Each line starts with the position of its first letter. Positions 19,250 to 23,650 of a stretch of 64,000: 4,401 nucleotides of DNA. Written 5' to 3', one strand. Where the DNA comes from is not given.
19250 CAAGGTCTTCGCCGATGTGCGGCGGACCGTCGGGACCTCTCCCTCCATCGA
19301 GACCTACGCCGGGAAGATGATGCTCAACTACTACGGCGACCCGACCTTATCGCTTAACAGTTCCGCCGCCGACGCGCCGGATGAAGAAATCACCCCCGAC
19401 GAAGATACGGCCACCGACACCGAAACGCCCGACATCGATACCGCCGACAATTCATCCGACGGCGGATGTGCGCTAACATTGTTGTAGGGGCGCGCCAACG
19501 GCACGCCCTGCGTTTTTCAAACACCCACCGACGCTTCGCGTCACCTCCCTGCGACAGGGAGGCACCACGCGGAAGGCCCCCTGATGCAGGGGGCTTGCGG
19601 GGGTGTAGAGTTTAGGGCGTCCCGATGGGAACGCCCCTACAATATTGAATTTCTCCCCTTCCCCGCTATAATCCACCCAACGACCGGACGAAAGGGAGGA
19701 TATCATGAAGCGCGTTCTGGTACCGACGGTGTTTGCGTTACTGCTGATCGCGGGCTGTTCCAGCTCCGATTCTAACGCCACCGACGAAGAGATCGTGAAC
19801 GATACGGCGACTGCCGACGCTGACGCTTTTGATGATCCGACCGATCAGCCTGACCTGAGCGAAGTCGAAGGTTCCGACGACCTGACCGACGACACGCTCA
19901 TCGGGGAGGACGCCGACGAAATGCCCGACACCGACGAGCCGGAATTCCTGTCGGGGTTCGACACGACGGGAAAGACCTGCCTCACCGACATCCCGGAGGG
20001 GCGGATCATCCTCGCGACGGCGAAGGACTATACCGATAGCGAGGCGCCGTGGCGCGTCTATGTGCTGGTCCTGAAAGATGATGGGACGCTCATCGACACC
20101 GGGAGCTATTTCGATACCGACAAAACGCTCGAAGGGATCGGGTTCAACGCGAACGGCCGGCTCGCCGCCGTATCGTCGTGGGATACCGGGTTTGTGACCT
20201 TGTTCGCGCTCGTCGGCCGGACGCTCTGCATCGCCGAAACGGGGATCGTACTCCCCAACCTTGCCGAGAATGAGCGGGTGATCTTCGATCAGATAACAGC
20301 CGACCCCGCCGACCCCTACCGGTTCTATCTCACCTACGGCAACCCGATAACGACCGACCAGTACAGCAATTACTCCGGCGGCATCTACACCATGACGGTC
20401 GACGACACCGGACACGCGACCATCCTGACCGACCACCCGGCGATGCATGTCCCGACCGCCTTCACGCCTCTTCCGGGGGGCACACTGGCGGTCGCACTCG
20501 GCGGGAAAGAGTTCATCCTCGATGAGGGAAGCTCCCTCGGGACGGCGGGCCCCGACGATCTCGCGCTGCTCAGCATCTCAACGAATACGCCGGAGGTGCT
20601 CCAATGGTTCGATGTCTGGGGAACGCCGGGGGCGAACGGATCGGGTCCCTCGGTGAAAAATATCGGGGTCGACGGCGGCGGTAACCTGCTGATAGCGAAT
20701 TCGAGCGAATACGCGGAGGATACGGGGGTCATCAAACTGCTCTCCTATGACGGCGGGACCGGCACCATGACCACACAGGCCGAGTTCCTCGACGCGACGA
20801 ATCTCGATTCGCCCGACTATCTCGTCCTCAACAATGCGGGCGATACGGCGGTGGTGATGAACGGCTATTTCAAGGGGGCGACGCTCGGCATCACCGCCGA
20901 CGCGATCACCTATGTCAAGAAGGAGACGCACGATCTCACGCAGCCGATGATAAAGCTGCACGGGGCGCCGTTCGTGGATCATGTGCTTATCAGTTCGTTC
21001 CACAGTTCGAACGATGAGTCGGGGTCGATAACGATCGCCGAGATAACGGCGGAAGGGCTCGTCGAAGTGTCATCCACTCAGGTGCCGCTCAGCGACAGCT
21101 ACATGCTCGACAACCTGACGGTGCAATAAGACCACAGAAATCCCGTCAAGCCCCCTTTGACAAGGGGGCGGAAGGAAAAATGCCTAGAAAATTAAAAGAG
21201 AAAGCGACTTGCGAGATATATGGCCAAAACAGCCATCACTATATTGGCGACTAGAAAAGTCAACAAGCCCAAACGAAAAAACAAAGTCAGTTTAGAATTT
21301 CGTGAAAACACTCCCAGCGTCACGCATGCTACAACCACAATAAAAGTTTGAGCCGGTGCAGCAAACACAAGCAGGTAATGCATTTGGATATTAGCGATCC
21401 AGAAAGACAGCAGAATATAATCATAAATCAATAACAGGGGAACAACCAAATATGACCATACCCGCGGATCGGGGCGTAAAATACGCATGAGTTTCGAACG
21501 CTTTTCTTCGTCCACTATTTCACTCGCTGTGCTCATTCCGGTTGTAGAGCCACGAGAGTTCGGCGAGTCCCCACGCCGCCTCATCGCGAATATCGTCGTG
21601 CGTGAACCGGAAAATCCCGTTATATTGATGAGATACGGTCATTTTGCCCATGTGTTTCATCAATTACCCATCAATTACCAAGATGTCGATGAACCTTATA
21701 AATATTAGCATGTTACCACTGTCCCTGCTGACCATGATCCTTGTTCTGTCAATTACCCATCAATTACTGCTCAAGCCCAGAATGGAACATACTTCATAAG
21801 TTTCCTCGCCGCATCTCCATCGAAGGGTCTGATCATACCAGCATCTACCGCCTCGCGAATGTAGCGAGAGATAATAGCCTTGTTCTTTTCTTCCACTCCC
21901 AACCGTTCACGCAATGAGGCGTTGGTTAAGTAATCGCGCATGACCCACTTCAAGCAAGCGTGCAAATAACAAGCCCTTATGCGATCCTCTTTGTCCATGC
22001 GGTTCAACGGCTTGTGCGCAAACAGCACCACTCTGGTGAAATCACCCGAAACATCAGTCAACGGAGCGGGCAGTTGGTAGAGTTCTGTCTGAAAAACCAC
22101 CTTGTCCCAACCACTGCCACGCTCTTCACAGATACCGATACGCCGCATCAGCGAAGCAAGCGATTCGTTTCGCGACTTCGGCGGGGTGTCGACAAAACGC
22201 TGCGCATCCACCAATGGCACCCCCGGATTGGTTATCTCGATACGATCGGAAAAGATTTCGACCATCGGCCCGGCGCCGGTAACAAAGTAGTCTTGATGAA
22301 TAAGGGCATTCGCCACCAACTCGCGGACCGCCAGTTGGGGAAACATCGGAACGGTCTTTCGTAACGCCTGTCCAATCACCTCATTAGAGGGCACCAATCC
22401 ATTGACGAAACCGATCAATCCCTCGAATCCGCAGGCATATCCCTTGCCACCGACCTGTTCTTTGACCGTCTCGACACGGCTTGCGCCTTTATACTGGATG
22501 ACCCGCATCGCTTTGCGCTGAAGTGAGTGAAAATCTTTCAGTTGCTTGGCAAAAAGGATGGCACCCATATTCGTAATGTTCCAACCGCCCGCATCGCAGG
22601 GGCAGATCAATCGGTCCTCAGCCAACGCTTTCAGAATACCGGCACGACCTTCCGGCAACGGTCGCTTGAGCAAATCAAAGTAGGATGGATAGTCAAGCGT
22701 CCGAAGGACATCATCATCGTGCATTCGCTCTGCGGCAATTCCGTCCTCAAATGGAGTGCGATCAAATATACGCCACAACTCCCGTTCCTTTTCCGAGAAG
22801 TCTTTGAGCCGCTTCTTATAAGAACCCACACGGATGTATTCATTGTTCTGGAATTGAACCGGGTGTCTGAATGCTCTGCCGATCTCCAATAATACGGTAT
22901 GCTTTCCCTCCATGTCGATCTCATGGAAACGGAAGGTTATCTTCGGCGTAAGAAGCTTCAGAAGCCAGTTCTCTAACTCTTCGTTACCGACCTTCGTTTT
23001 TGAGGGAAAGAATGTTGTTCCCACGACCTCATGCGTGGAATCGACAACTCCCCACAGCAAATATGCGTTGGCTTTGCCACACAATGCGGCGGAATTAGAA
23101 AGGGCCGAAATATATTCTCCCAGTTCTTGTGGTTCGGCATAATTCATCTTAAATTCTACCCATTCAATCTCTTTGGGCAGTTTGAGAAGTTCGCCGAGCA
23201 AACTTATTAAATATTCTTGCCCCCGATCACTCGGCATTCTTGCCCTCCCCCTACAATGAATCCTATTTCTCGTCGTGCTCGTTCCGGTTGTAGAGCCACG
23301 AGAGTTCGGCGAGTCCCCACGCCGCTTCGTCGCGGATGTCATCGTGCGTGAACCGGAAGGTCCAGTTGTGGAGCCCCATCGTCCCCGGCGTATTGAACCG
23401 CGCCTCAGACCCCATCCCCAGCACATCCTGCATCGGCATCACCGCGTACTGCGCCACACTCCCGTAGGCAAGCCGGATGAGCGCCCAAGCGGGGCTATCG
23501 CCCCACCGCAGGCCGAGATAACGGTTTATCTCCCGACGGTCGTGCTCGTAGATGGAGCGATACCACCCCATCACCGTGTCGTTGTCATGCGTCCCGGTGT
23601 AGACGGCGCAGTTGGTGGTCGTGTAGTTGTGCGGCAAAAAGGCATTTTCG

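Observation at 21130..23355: AT-rich insertion at the 3' end of malQ, bracketed by a decayed duplicate of the malQ terminus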

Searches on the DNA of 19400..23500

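Call 63: search_rna_families(source=window, start=19400, end=23500, threshold=evalue, max_evalue=1)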
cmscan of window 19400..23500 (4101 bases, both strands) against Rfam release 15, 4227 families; matches with E-value up to 1: 1.
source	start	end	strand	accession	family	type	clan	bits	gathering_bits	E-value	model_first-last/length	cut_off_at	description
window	20198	20277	-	RF00191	SNORA57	Gene; snRNA; snoRNA; HACA-box;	-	17.7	40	0.64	1-149/149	no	Small nucleolar RNA SNORA57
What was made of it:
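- Tried and rejected: Rfam over 19400-23500 found nothing credible (call 63).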

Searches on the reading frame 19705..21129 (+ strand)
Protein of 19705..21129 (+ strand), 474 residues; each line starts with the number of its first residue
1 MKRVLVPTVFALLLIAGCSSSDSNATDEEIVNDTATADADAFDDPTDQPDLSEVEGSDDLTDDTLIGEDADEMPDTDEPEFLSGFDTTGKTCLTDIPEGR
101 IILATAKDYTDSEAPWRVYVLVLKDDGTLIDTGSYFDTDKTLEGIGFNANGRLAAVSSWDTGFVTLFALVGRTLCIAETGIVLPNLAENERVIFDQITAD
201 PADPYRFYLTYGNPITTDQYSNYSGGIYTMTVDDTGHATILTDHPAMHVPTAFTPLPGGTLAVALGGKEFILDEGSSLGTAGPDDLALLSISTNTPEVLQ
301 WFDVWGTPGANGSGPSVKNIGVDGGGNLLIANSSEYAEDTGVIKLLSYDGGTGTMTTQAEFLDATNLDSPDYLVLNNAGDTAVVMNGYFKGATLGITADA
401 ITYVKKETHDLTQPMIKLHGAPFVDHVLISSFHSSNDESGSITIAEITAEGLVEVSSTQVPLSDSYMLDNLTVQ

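Call 9: search_protein_families(library=pfam, proteins=[window:19705-21129:+], max_evalue=0.01)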
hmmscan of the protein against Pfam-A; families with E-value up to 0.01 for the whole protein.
window:19705-21129:+ (474 aa): 0 families
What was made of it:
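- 19705..21129 (+): 474-aa lipoprotein-like gene with native-like composition (GC 61%, GC3 80%). It is nevertheless also slot cargo. No Pfam hit (call 9).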

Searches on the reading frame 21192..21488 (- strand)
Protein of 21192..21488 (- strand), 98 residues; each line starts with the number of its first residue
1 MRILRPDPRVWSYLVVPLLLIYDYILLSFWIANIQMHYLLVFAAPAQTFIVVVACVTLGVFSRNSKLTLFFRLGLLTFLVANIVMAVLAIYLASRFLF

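Call 9: search_protein_families(library=pfam, proteins=[window:21192-21488:-], max_evalue=0.01)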
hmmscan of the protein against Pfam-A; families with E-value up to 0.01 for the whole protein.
window:21192-21488:- (98 aa): 0 families

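Call 10: search_protein_families(library=padloc, proteins=[window:21192-21488:-], max_evalue=0.01)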
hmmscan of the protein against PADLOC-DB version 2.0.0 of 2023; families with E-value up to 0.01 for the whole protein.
window:21192-21488:- (98 aa): 0 families
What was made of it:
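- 21192..21488 (-): 98-aa hydrophobic ORFan (the '3TM' ORF), GC 41%. It is older cargo, or a spurious ORF in T-rich DNA. No Pfam or PADLOC hit (calls 9, 10).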

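Call 20: find_encoding_contigs(protein=window:21192-21488:-, flank=8000, max_places=8)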
Protein window:21192-21488:- (98 aa): no gene with exactly this product is on record in the collection.

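Call 44: find_homologous_proteins(query=window:21192-21488:-, max_evalue=0.001)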
Query window:21192-21488:-: 17 candidates shared short words with the query, none scored E <= 0.001.
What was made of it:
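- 21192..21488 (-): No homologue among 5.8 billion proteins (call 44).
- Tried and rejected: A search for homologues of the 3TM ORF found none (call 44).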
